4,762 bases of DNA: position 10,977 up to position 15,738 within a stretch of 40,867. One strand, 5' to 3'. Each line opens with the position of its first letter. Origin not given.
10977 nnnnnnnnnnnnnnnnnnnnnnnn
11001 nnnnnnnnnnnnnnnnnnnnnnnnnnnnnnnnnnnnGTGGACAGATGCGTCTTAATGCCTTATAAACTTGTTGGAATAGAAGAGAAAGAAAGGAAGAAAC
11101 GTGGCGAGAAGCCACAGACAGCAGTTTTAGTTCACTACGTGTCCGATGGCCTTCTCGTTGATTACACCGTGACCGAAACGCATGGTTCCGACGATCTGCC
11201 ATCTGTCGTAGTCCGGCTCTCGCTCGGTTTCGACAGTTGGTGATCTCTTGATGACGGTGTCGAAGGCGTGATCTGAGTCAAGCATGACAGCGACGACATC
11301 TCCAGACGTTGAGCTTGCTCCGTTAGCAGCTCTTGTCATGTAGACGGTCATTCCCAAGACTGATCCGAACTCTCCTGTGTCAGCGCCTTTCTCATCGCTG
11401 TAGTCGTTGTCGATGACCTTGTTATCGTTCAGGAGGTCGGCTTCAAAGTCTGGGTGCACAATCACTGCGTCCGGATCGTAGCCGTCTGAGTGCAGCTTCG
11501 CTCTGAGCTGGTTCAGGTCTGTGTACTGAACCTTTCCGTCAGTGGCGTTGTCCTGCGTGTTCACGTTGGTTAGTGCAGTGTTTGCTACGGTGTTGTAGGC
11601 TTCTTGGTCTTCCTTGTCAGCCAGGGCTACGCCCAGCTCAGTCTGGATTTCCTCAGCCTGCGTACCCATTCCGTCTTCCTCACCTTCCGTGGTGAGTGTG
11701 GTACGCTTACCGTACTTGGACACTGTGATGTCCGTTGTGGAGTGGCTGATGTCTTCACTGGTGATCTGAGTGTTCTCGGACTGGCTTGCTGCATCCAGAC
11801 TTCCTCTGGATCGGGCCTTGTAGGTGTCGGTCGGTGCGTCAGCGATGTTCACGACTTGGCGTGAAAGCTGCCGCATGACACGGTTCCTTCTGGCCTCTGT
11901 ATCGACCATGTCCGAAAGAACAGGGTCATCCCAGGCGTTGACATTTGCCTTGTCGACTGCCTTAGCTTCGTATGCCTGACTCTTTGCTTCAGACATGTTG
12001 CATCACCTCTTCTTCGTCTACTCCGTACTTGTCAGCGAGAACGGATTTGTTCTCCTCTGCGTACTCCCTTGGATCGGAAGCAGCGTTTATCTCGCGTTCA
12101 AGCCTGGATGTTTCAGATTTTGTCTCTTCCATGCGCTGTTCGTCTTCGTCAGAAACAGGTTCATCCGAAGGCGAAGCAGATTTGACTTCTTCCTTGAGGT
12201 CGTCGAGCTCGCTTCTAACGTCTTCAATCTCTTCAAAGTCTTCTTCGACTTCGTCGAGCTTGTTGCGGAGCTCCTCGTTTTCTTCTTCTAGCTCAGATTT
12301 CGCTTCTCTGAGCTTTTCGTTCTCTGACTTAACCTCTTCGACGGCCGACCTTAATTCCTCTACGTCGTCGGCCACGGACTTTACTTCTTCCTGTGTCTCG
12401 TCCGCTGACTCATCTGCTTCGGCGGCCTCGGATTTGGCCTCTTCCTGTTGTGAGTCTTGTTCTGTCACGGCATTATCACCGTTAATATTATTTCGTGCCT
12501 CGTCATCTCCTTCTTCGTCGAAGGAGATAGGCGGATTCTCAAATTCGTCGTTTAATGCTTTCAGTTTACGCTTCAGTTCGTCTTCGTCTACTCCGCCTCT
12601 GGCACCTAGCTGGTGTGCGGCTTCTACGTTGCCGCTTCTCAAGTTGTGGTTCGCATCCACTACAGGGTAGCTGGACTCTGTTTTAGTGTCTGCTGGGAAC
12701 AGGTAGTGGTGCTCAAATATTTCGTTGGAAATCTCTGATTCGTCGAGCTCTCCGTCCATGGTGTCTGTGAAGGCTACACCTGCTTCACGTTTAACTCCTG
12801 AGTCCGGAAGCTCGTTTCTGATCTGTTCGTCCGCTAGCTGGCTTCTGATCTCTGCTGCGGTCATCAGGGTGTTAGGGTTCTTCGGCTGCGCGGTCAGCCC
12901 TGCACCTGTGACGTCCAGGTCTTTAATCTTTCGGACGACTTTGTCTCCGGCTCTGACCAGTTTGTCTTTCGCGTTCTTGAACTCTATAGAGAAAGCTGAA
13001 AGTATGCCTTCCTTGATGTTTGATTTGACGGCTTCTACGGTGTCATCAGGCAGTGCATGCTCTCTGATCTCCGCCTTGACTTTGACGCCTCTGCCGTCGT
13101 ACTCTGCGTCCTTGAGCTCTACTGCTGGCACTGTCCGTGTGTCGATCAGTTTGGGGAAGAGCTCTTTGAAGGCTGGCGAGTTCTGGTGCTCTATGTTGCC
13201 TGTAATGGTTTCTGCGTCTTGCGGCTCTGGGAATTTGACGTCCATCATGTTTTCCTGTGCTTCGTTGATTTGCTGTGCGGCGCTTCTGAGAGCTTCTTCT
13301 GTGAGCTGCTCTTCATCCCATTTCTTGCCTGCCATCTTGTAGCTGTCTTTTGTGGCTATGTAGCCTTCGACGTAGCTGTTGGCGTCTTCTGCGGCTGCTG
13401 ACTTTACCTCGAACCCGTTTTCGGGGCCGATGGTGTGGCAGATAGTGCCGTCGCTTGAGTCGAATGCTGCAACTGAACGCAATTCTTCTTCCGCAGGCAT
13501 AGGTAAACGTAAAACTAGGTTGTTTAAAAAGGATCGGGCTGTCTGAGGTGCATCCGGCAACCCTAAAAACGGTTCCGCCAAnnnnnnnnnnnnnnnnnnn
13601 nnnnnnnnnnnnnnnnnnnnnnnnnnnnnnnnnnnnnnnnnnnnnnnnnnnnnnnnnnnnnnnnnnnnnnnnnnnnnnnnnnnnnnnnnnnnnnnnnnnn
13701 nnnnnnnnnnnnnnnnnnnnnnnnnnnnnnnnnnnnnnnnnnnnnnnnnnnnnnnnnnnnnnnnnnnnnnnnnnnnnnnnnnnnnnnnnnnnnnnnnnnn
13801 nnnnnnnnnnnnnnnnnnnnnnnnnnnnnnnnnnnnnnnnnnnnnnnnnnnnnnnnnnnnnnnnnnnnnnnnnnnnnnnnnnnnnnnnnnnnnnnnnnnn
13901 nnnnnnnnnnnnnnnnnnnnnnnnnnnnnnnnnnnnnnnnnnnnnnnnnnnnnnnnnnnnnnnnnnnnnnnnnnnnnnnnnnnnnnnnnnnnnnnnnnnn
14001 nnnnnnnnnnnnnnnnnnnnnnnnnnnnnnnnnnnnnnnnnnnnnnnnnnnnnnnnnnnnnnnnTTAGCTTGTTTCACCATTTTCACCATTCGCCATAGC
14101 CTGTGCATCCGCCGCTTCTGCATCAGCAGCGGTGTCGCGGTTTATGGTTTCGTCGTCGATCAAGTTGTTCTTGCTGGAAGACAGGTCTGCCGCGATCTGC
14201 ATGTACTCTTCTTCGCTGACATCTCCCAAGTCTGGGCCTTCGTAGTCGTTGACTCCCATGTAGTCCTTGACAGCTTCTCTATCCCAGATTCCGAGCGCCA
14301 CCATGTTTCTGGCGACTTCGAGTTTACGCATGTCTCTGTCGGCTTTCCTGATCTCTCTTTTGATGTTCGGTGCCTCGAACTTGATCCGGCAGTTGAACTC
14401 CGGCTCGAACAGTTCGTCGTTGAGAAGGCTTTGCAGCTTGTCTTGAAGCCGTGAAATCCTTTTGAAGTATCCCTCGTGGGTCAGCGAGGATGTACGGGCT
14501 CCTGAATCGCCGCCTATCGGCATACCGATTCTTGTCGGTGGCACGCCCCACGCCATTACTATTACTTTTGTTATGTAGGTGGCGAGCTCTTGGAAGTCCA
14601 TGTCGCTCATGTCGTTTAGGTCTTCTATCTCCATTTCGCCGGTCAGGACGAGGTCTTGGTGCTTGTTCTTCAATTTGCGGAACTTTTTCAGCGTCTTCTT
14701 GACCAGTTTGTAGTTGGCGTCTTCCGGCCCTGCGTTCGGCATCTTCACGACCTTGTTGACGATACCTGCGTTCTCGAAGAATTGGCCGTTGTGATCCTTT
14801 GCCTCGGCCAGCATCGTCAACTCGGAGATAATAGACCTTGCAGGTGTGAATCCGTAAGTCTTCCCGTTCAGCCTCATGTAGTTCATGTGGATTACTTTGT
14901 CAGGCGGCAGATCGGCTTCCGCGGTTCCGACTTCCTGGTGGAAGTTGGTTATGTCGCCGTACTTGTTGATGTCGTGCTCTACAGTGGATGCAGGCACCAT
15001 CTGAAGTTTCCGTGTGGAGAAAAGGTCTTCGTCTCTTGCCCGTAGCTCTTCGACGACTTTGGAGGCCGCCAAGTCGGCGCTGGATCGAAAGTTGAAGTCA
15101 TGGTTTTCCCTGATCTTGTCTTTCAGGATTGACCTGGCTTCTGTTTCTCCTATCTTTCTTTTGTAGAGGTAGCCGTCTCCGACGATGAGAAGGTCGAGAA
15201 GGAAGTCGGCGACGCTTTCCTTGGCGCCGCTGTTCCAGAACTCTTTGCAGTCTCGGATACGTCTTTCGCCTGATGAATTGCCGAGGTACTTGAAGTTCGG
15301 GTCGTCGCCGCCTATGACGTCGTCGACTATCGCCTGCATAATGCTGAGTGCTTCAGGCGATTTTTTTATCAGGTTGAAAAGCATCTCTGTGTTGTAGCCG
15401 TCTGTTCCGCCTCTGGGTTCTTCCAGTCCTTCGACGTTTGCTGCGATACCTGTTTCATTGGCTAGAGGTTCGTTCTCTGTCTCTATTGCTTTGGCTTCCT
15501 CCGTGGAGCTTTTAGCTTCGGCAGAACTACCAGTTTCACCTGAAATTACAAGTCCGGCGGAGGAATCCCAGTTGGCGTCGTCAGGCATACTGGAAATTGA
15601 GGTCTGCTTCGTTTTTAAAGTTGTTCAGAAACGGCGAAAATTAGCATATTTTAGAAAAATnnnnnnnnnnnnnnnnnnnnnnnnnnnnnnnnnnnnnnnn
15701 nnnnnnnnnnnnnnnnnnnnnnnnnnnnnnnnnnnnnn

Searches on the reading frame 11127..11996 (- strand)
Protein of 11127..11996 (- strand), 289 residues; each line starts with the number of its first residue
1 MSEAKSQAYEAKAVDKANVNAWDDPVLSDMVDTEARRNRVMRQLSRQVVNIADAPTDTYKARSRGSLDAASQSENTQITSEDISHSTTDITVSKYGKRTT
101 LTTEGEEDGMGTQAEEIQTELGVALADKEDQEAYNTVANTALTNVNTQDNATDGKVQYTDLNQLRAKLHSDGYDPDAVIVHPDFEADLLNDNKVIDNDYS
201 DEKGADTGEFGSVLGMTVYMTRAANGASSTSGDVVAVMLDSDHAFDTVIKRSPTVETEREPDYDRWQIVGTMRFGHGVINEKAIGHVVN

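Call 17: search_protein_families(library=pfam, max_evalue=0.01, proteins=[window:11127-11996:-])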
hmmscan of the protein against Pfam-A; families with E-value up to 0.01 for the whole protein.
window:11127-11996:- (289 aa): 3 families
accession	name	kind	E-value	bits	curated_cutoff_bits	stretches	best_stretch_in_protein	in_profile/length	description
PF25209.1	Phage_capsid_4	-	4.5e-10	40.7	27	1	38-280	20-253/262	Phage capsid protein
PF17236.8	SU10_MCP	-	9.4e-05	22.5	24.1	1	46-287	57-288/292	SU10 major capsid protein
PF19821.5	Phage_capsid_2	-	0.00026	20.8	25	1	56-287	36-289/293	Phage capsid protein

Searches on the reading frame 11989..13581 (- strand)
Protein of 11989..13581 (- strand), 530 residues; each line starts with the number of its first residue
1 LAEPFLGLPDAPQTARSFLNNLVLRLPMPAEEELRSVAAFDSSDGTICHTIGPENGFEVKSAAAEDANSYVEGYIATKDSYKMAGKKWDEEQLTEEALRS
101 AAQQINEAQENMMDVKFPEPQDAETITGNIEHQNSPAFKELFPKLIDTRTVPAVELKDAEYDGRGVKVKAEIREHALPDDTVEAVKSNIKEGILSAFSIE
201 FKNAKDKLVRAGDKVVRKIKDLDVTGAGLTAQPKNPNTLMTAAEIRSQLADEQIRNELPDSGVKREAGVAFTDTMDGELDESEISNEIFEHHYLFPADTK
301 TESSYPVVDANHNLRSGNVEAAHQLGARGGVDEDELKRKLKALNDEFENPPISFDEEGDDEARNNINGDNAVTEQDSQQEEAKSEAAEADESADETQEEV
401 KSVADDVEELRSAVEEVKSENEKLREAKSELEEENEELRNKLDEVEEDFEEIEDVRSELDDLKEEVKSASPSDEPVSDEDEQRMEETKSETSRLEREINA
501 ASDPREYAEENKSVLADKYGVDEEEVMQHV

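Call 17: search_protein_families(library=pfam, max_evalue=0.01, proteins=[window:11989-13581:-])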
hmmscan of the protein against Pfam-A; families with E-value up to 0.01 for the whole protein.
window:11989-13581:- (530 aa): 4 families
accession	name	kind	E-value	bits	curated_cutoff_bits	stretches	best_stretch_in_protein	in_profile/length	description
PF03836.20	RasGAP_C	-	0.00023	21.7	26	1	392-461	23-89/137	RasGAP C-terminus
PF11932.13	DUF3450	-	0.0011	18.7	32.6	1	376-462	15-101/241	Protein of unknown function (DUF3450)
PF13851.11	GAS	-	0.0073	16.1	32.3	1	372-468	35-131/200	Growth-arrest specific micro-tubule binding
PF17031.10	DUF5101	-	0.008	16.7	27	1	406-441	64-99/99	Domain of unknown function (DUF5101)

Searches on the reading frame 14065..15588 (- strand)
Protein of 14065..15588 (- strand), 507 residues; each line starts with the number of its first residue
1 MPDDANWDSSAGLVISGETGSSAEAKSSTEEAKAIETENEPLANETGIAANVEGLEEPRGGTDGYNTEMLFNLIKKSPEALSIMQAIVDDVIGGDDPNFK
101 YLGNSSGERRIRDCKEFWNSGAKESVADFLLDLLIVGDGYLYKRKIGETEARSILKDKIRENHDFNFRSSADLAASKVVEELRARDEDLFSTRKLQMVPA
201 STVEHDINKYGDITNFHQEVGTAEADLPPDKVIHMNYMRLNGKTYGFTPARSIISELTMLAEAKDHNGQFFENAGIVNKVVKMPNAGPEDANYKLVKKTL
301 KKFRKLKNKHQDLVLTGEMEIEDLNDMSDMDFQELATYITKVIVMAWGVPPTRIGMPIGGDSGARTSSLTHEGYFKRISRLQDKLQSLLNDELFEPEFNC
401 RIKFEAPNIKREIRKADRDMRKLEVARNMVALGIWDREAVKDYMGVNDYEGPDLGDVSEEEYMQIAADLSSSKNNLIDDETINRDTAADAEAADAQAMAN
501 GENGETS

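Call 17: search_protein_families(library=pfam, max_evalue=0.01, proteins=[window:14065-15588:-])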
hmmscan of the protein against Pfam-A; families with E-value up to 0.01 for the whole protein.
window:14065-15588:- (507 aa): 1 family
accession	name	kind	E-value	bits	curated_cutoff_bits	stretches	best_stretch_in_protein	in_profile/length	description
PF04860.17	Phage_portal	-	1.2e-20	74.4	39.1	1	177-416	82-297/321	Phage portal protein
